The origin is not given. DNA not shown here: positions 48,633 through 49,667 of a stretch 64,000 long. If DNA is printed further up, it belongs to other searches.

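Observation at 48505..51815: PqqD-like / HPr-kinase-like / NTP_transf_5 cassette with no visible precursor, cyclase or radical-SAM partner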

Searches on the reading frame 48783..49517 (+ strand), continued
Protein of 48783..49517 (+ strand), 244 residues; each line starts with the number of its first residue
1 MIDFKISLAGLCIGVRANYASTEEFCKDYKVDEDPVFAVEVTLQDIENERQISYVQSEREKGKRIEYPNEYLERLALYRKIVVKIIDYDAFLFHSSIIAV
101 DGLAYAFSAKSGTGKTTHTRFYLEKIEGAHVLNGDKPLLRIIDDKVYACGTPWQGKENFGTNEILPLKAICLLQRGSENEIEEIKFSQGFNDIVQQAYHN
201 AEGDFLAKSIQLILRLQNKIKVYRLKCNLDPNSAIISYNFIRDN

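Call 54: find_related_loci(query=window:48783-49517:+, collection=metagenome_contigs, flank=8000)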
Query window:48783-49517:+ (244 aa) in metagenome_contigs; peptide patterns used: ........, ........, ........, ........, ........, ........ (x = any residue, [..] = any of these).
530 stretches matched a pattern; 4 encode a relative of the query (tblastn E <= 1e-3); 4 distinct loci.
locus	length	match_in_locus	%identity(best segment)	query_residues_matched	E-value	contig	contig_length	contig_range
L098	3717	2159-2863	44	3-238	9e-67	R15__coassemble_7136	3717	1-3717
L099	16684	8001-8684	32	8-243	3e-38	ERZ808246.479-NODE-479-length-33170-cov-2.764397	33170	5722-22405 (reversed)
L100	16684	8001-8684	32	8-243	4e-38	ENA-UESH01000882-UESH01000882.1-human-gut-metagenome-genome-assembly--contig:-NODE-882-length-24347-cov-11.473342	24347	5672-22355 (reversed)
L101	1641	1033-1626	32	8-213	4e-33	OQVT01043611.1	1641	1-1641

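Call 74: search_protein_representatives(alignment_id=A1)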
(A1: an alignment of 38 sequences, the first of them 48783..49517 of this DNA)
Query: 38 sequences, 245 profile positions. Proteins with E-value up to 0.001 (for the whole library): 11810; up to 1e-10: 6907; up to 1e-30: 1770. The best 150 are listed.
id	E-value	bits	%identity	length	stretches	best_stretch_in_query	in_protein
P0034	7.7e-99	346.3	-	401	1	3-243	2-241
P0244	9.2e-99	346.1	-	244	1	2-242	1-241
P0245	7.2e-98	343.1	-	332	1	1-243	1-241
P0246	8.9e-98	342.8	-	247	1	3-244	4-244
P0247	3.4e-94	331.1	-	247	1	1-242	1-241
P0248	1.6e-93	328.9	-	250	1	2-243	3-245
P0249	1.6e-93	328.9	-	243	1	1-242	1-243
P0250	1.3e-91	322.6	-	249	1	1-243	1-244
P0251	3.6e-91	321.2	-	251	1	1-242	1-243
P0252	3.5e-88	311.4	-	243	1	4-243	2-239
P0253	1.4e-87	309.4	-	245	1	7-243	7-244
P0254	1.6e-87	309.2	-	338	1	2-242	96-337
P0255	2.3e-87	308.7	-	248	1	6-242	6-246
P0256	4.4e-86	304.5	-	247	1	6-244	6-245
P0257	1.0e-85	303.4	-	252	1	2-243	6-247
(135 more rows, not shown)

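Call 82: search_protein_families(library=padloc, proteins=[window:48783-49517:+], max_evalue=0.01)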
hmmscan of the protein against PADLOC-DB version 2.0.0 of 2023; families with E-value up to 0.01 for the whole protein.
window:48783-49517:+ (244 aa): 0 families

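Call 84: search_dna_similar(query=window:48783-49517:+, collection=plasmids, mode=protein, max_evalue=0.00001, max_rows=10)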
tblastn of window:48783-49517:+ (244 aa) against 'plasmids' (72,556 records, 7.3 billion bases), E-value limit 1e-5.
Records with a match: 3; places in all: 3; records where one place covers at least 80% of the query: 0.
Best place of each record, by identity: <60% 3.
By first word of the organism name: Butyrivibrio 1; Prevotella 1; Phocaeicola 1.
By predicted mobility (MOB-suite, as given by PLSDB): non-mobilizable 3.
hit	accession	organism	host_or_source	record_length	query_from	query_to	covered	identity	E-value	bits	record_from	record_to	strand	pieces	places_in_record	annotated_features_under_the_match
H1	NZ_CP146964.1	Butyrivibrio fibrisolvens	Bovinae,Bovine rumen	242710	84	241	65%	29.6%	8e-14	77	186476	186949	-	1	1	hypothetical protein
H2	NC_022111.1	Prevotella sp. oral taxon 299 str. F0039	Homo sapiens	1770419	89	185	40%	38.1%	7e-13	75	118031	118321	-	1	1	none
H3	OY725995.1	Phocaeicola massiliensis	-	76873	72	156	35%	36.5%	1e-7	59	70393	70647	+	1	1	record has no annotation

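Call 85: search_dna_similar(query=window:48783-49517:+, collection=phages, mode=protein, max_evalue=0.00001, max_rows=10)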
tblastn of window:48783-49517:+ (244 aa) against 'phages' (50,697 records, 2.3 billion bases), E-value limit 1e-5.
Records with a match: 2; places in all: 2; records where one place covers at least 80% of the query: 0.
Best place of each record, by identity: <60% 2.
By first word of the organism name: Bacteriophage 2.
By host as written in the record: - 2.
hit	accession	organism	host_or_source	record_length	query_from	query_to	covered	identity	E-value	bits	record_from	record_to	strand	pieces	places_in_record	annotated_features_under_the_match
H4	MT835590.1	Bacteriophage sp.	human fecal samples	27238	83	243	66%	34.2%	3e-27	115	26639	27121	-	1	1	record has no annotation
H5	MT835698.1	Bacteriophage sp.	human fecal samples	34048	89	236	61%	35.3%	5e-19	91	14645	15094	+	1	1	record has no annotation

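Call 86: get_annotated_region(hit=H1, flank=9000)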
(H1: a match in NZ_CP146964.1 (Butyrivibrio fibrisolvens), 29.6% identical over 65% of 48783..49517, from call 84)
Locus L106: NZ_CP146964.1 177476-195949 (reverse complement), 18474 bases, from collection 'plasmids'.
description: Butyrivibrio fibrisolvens strain D1 plasmid pNP243, complete sequence
organism: Butyrivibrio fibrisolvens (NCBI taxid 831)
taxonomy: Bacteria; Bacillota; Clostridia; Lachnospirales; Lachnospiraceae; Butyrivibrio; Butyrivibrio fibrisolvens
host: -; source: Bovinae,Bovine rumen; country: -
typing (MOB-suite, as given by PLSDB): non-mobilizable
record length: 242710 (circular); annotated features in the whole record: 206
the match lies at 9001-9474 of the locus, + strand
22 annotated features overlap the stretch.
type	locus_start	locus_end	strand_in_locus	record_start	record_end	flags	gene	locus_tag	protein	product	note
CDS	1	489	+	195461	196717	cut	-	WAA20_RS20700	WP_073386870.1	nucleotidyltransferase family protein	-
CDS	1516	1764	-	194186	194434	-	-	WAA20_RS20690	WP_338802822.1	PqqD family peptide modification chaperone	-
CDS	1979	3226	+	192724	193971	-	-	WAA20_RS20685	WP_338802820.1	nucleotidyltransferase family protein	-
CDS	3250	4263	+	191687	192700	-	-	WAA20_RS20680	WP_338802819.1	glycosyltransferase family 2 protein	-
CDS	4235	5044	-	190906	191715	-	-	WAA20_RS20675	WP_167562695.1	HAMP domain-containing sensor histidine kinase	GO:0007165 - signal transduction [Evidence IEA]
CDS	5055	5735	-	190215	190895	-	-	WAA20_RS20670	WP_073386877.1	response regulator transcription factor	GO:0000160 - phosphorelay signal transduction system [Evidence IEA]; GO:0006355 - regulation of DNA-templated ...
CDS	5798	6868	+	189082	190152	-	-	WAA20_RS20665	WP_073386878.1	hypothetical protein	-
CDS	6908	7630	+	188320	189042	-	-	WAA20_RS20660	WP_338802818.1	ABC transporter ATP-binding protein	-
CDS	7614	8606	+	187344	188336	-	-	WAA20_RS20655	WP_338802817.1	ABC transporter ATP-binding protein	-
CDS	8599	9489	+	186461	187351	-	-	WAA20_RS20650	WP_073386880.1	hypothetical protein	-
CDS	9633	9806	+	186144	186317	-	-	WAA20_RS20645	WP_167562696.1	hypothetical protein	-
CDS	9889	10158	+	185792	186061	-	-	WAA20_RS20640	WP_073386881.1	PqqD family protein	-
CDS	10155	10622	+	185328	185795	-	-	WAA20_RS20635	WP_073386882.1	S24/S26 family peptidase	-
CDS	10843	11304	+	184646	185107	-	pssD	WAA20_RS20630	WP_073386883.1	PssD/Cps14F family polysaccharide biosynthesis glycosyltransferase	-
CDS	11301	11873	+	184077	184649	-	pssE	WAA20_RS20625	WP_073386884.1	PssE/Cps14G family polysaccharide biosynthesis glycosyltransferase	-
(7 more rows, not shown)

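Call 91: search_protein_families(library=pfam, proteins=[L106:8599-9489:+, L106:1979-3226:+, L106:5798-6868:+], max_evalue=0.01)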
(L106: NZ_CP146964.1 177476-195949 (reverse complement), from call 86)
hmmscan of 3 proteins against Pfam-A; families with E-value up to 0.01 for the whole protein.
L106:8599-9489:+ (296 aa): 0 families

L106:1979-3226:+ (415 aa): 2 families
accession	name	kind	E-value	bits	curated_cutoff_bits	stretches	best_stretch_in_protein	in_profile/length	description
PF14907.12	NTP_transf_5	-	7.9e-34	117.8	31.2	1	32-282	3-248/249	Uncharacterised nucleotidyltransferase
PF08843.17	AbiEii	-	0.0085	16.5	22.5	0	110-265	22-185/238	Nucleotidyl transferase AbiEii toxin, Type IV TA system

L106:5798-6868:+ (356 aa): 0 families
